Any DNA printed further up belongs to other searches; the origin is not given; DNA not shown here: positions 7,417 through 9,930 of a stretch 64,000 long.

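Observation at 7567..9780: CbcB-like cytochrome b fused to a complete ImcH-like 7-heme quinol oxidase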

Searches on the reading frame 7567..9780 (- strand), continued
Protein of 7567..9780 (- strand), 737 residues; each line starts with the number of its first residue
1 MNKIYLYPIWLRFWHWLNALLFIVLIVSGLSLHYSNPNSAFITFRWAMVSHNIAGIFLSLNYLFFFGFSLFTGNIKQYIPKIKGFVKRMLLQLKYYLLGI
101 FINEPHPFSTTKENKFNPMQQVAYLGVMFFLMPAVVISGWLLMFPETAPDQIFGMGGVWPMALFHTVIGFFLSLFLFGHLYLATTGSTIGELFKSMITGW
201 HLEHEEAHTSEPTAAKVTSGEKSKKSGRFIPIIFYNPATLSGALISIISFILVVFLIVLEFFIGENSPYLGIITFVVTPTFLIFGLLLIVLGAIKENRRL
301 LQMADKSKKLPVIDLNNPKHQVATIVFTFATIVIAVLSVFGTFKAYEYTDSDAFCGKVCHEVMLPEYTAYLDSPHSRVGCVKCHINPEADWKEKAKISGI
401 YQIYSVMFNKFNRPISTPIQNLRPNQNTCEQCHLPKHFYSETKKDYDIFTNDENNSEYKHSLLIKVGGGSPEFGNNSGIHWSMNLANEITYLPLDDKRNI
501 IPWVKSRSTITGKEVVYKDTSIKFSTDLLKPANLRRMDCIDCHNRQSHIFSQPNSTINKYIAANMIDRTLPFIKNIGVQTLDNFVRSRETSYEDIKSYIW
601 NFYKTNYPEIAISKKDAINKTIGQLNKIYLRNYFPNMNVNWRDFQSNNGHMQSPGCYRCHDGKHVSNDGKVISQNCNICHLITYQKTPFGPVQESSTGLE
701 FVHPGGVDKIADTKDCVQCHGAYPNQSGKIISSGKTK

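Call 34: search_protein_representatives(protein=window:7567-9780:-)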
Query: 737 residues. Proteins with E-value up to 0.001 (for the whole library): 3686; up to 1e-10: 2054; up to 1e-30: 722. The best 150 are listed.
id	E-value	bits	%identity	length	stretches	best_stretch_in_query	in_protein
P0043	2.6e-276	935.3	53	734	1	1-726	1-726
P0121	3.0e-167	574.7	49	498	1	230-722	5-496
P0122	1.9e-142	492.7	44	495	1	234-721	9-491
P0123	7.0e-136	471.0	42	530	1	225-722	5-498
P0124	5.3e-131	454.8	43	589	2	224-695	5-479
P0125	1.0e-129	450.6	41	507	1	232-721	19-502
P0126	1.2e-126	440.4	56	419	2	1-304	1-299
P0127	9.1e-125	434.2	40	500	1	230-721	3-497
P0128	3.0e-122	425.9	41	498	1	239-721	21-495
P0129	5.6e-122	425.0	41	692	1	233-724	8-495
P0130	1.4e-119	417.1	49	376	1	363-731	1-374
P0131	3.6e-116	405.8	41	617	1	236-682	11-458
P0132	2.0e-115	403.3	39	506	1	236-721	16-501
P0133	3.0e-115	402.7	38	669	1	227-728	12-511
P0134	5.1e-115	402.0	40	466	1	229-681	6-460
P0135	2.9e-113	396.2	36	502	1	231-721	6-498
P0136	1.9e-112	393.5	37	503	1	230-721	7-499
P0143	1.6e-107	377.2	38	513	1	234-730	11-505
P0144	2.3e-107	376.7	38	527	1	234-723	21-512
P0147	2.5e-103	363.4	35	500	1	235-722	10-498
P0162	8.1e-95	335.2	34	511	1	220-721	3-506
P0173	1.1e-91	324.9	32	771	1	9-721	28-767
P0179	5.2e-90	319.3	35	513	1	241-722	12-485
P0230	3.9e-78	280.1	54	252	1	2-218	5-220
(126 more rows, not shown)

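Call 36: list_cluster_members(proteins=[P0143, P0173, P0230, P0121, P0135, P0136, P0147, P0162, P0179, P0144])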
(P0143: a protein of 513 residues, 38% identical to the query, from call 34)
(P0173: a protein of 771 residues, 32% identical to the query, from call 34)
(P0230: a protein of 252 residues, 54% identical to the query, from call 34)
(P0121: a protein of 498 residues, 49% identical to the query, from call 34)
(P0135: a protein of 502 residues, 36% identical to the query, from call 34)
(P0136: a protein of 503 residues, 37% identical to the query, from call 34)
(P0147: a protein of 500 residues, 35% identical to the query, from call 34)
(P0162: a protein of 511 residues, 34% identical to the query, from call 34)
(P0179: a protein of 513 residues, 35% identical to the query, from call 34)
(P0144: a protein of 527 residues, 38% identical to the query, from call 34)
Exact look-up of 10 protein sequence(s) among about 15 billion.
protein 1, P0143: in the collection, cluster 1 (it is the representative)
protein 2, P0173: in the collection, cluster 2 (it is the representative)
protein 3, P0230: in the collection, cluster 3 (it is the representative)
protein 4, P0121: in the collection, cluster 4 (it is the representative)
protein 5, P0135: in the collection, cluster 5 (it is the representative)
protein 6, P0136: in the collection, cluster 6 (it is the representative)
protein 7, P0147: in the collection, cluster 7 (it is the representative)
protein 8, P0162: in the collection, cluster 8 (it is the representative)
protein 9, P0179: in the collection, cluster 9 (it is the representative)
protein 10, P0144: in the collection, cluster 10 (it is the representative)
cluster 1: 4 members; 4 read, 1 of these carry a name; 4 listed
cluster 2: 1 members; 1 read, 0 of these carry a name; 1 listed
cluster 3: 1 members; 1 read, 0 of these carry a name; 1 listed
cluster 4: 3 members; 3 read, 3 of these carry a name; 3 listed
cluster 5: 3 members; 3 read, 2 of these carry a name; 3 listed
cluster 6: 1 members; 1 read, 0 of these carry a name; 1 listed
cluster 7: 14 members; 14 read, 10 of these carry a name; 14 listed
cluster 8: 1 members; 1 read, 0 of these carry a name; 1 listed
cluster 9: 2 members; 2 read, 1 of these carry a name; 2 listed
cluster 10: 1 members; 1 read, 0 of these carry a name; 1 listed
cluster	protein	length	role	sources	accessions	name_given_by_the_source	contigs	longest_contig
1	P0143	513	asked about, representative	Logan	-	-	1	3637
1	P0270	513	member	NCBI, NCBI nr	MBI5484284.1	MAG: NapC/NirT family cytochrome c [Deltaproteobacteria bacterium] | NapC/NirT family cytochrome c [Deltaproteobacteria bacterium]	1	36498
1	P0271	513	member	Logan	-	-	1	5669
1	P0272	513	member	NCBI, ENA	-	-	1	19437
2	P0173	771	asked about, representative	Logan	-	-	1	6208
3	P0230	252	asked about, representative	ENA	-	-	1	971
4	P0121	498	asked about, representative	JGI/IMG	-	nitrate/TMAO reductase-like tetraheme cytochrome c subunit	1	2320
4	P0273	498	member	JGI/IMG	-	nitrate/TMAO reductase-like tetraheme cytochrome c subunit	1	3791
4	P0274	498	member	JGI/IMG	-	hypothetical protein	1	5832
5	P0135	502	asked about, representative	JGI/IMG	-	nitrate/TMAO reductase-like tetraheme cytochrome c subunit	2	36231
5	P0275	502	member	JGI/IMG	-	nitrate/TMAO reductase-like tetraheme cytochrome c subunit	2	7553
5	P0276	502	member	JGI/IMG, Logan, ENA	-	-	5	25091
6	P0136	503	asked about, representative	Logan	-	-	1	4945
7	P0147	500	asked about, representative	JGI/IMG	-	hypothetical protein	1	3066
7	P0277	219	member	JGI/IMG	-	hypothetical protein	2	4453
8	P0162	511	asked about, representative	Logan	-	-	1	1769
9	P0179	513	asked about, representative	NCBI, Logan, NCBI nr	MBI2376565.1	MAG: NapC/NirT family cytochrome c [Deltaproteobacteria bacterium] | NapC/NirT family cytochrome c [Deltaproteobacteria bacterium]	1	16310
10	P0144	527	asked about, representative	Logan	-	-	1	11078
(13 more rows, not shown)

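Call 42: find_related_loci(query=A2, collection=genome_contigs, flank=6000)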
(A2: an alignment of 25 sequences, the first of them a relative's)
Query A2 (513 aa) in genome_contigs; peptide patterns used: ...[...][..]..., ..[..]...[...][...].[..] (x = any residue, [..] = any of these).
600 stretches matched a pattern (row limit reached: there are more); 593 encode a relative of the query (tblastn E <= 1e-3); the best 80 are kept; 80 distinct loci.
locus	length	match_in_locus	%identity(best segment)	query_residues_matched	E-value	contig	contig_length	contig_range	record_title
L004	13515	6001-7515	55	1-502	0e+0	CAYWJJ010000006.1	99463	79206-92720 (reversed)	MAG TPA_asm: uncultured Geobacter sp. isolate SRP302447_co2_181 genome assembly, contig: NODE_705_length_99463_cov_29.46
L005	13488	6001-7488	54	5-496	0e+0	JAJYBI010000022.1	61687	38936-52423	MAG: Deltaproteobacteria bacterium isolate BP8.bin75 NODE_576_length_61687_cov_2.449675, whole genome shotgun sequence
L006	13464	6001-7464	54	5-495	0e+0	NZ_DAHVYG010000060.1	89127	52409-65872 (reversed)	MAG: Geobacter sp. isolate clean785 k141_1812811, whole genome shotgun sequence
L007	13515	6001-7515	54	2-506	0e+0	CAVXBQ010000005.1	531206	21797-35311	MAG: uncultured delta proteobacterium isolate MFD01299.bin.2.165 genome assembly, contig: contig_22458, whole genome sho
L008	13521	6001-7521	53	1-506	0e+0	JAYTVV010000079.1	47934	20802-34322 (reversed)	MAG: Geobacteraceae bacterium isolate GFS_5743 GFS_5743_78, whole genome shotgun sequence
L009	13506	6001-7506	53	10-511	0e+0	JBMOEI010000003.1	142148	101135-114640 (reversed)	MAG: Desulfuromonadaceae bacterium isolate Deming_bin.100 contig92, whole genome shotgun sequence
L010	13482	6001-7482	51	1-496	0e+0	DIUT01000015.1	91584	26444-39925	MAG TPA_asm: Geobacter sp. UBA6151 UBA6151_contig_728, whole genome shotgun sequence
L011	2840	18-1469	53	10-496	0e+0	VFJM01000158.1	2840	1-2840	MAG: Geobacter sp. isolate Bin_37_1 c_000001127724, whole genome shotgun sequence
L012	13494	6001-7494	53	1-495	3e-180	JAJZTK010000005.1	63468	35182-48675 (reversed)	MAG: Deltaproteobacteria bacterium isolate SKS3.bin71 NODE_643_length_63468_cov_2.102382, whole genome shotgun sequence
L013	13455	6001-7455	45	11-495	5e-144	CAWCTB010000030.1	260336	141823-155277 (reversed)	MAG: uncultured Acidobacteriaceae bacterium isolate MFD04428.bin.2.15 genome assembly, contig: contig_47881, whole genom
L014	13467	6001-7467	43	11-499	2e-137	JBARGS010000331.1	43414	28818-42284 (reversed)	MAG: Candidatus Korobacteraceae bacterium isolate MFD06391_ilm_asm_bin32 k127_61959, whole genome shotgun sequence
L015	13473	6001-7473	42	9-499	5e-137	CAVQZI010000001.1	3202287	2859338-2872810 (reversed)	MAG: uncultured Acidobacteriaceae bacterium isolate MFD10071.bin.1.10 genome assembly, contig: contig_27161, whole genom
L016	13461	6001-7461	43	13-503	7e-136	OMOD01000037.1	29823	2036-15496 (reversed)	Acidobacteriaceae bacterium SbA1 strain Peat soil MAG SbA1 genome assembly, contig: SBA1_Contig_131, whole genome shotgu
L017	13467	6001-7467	43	11-499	1e-135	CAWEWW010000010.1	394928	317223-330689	MAG: uncultured Acidobacteriaceae bacterium isolate MFD05512.bin.1.252 genome assembly, contig: contig_48595, whole geno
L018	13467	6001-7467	43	11-499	8e-136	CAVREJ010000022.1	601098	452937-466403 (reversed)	MAG: uncultured Acidobacteriaceae bacterium isolate MFD10071.bin.1.76 genome assembly, contig: contig_73084, whole genom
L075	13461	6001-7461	41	10-495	4e-119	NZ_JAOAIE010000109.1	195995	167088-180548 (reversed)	MAG: Ignavibacterium album isolate SKW81 k141_1022137, whole genome shotgun sequence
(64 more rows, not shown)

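Call 51: search_protein_families(library=pfam, proteins=[L012:7679-9091:-, L012:9777-10226:+, L012:10548-11600:+, L012:11597-12244:+, L012:12406-13395:+, L075:3743-5923:+, L013:3805-5778:+, L075:2772-3128:+, L075:3363-3722:+], max_evalue=0.001)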
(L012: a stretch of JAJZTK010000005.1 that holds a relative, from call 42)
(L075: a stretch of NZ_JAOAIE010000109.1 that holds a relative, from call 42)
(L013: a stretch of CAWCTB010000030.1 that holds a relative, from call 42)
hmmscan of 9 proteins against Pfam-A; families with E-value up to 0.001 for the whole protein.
L012:7679-9091:- (470 aa): 11 families
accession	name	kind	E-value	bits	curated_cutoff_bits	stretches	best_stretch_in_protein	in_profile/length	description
PF00158.32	Sigma54_activat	-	3.3e-70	235.6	20.2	1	145-311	2-168/168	Sigma-54 interaction domain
PF00072.30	Response_reg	-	9.4e-33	113.1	30.2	1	6-115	1-110/111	Response regulator receiver domain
PF25601.1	AAA_lid_14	-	9.7e-26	89.9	27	1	316-386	1-71/87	AAA+ ATPase lid domain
PF14532.12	Sigma54_activ_2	-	2.2e-21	77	25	1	145-315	1-138/138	Sigma-54 interaction domain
PF07728.20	AAA_5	-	6.2e-09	36.4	22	1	168-287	2-124/139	AAA domain (dynein-related subfamily)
PF07724.20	AAA_2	-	2.4e-06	28.1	27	1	166-273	4-111/166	AAA domain (Cdc48 subfamily)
PF00004.35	AAA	-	8.3e-06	26.7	21.2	1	168-286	1-110/131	ATPase family associated with various cellular activities (AAA)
PF02954.25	HTH_8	-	4.1e-05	23.7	22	1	420-452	2-34/42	Bacterial regulatory protein, Fis family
PF01078.27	Mg_chelatase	-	0.00027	20.8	20.3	0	155-286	11-158/207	Magnesium chelatase, subunit ChlI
PF00493.29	MCM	-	0.00034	20.2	23.3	1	135-266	32-151/224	MCM P-loop domain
PF13191.12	AAA_16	-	0.00059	20.8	32.6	0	148-220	6-85/167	AAA ATPase domain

L012:9777-10226:+ (149 aa): 1 family
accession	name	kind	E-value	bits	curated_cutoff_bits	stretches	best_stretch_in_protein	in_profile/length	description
PF00072.30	Response_reg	-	3.5e-07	30.8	30.2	1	27-135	2-111/111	Response regulator receiver domain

L012:10548-11600:+ (350 aa): 8 families
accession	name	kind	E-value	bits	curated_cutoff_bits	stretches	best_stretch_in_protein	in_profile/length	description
PF14522.11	Cytochrome_C7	-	3.6e-11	43.2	24.8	1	27-92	11-66/67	Cytochrome c7 and related cytochrome c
PF14537.11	Cytochrom_c3_2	-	7.8e-10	39.5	25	1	104-172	2-69/79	Cytochrome c3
PF09699.15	Paired_CXXCH_1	-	1e-07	31.9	20.6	1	108-142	7-40/41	Doubled CXXCH motif (Paired_CXXCH_1)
PF22113.1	Mtrc-MtrF_II-IV_dom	-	1.4e-07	31.7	30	0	84-172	5-93/176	Outer membrane cytochrome MtrC/MtrF-like, domains II/IV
PF22678.1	Cytochrom_c_NrfB-like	-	1.4e-06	29.2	27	0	85-124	33-75/89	Cytochrome c-type protein NrfB-like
PF02085.21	Cytochrom_CIII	-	4.4e-05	24.2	22.9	0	49-118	17-86/101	Class III cytochrome C family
PF13202.12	EF-hand_5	-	0.00036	20.3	25.9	1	212-229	7-24/25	EF hand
PF13435.11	Cytochrome_C554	-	0.00084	20.7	20.8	0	87-168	1-84/84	Cytochrome c554 and c-prime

L012:11597-12244:+ (215 aa): 1 family
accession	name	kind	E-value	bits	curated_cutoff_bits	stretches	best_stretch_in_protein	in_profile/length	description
PF01292.26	Ni_hydr_CYTB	-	6.1e-28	98.2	30.1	1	13-206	3-179/179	Prokaryotic cytochrome b561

L012:12406-13395:+ (329 aa): 2 families
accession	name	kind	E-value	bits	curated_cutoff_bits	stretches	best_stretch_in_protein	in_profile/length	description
PF14522.11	Cytochrome_C7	-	5e-66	218.9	24.8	4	38-101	1-66/67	Cytochrome c7 and related cytochrome c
PF22113.1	Mtrc-MtrF_II-IV_dom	-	4.6e-08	33.2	30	0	81-243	8-171/176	Outer membrane cytochrome MtrC/MtrF-like, domains II/IV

L075:3743-5923:+ (726 aa): 7 families
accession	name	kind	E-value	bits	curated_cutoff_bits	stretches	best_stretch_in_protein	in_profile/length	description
PF01292.26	Ni_hydr_CYTB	-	1.1e-19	71.4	30.1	1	499-681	2-166/179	Prokaryotic cytochrome b561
PF14522.11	Cytochrome_C7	-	7e-19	67.9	24.8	0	254-322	11-66/67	Cytochrome c7 and related cytochrome c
PF14537.11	Cytochrom_c3_2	-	9.1e-16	58.5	25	1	188-293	8-79/79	Cytochrome c3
PF09699.15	Paired_CXXCH_1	-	2.6e-12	46.7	20.6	0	132-166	8-39/41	Doubled CXXCH motif (Paired_CXXCH_1)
PF02085.21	Cytochrom_CIII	-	1.3e-08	35.5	22.9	0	181-234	41-95/101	Class III cytochrome C family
PF14358.11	DUF4405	-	1.1e-06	29.5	26.7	1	507-567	3-64/66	Domain of unknown function (DUF4405)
PF22678.1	Cytochrom_c_NrfB-like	-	5.9e-05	23.9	27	0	42-108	1-67/89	Cytochrome c-type protein NrfB-like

L013:3805-5778:+ (657 aa): 6 families
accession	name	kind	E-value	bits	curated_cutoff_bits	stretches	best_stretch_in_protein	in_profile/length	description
PF14522.11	Cytochrome_C7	-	3e-18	65.8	24.8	3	29-97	10-66/67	Cytochrome c7 and related cytochrome c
PF01292.26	Ni_hydr_CYTB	-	1.6e-17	64.3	30.1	1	424-601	1-165/179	Prokaryotic cytochrome b561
PF14537.11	Cytochrom_c3_2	-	1.2e-13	51.8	25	1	22-97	16-78/79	Cytochrome c3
PF22113.1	Mtrc-MtrF_II-IV_dom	-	1e-10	41.9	30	3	72-200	9-129/176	Outer membrane cytochrome MtrC/MtrF-like, domains II/IV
PF09699.15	Paired_CXXCH_1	-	1.2e-09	38.1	20.6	0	193-228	8-38/41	Doubled CXXCH motif (Paired_CXXCH_1)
PF00684.25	DnaJ_CXXCXGXG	-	0.00019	22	32.7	0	239-287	6-51/65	DnaJ central domain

L075:2772-3128:+ (118 aa): 1 family
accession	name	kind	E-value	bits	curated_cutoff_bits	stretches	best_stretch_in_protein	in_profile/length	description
PF00072.30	Response_reg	-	2.7e-05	24.7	30.2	1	22-112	20-110/111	Response regulator receiver domain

L075:3363-3722:+ (119 aa): 2 families
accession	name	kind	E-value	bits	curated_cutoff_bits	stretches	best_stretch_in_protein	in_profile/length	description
PF00034.26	Cytochrom_C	-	1.3e-07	33.3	21.3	1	35-115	3-90/90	Cytochrome c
PF13442.11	Cytochrome_CBB3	-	2e-06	28.4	27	1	34-111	4-68/68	Cytochrome C oxidase, cbb3-type, subunit III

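Call 59: find_encoding_contigs(protein=P0173, flank=6000, max_places=2)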
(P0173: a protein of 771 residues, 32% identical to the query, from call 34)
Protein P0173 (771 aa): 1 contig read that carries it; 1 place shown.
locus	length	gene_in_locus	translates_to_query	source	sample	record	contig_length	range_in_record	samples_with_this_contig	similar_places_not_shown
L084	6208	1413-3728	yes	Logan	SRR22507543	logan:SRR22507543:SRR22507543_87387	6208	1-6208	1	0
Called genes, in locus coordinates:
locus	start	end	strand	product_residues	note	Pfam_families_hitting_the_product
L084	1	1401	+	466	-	?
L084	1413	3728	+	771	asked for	PF01292:Ni_hydr_CYTB, PF03264:Cytochrom_NNT (faint), PF14522:Cytochrome_C7 (faint)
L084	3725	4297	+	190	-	PF01750:HycI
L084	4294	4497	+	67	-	-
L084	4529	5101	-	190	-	-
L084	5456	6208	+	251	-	?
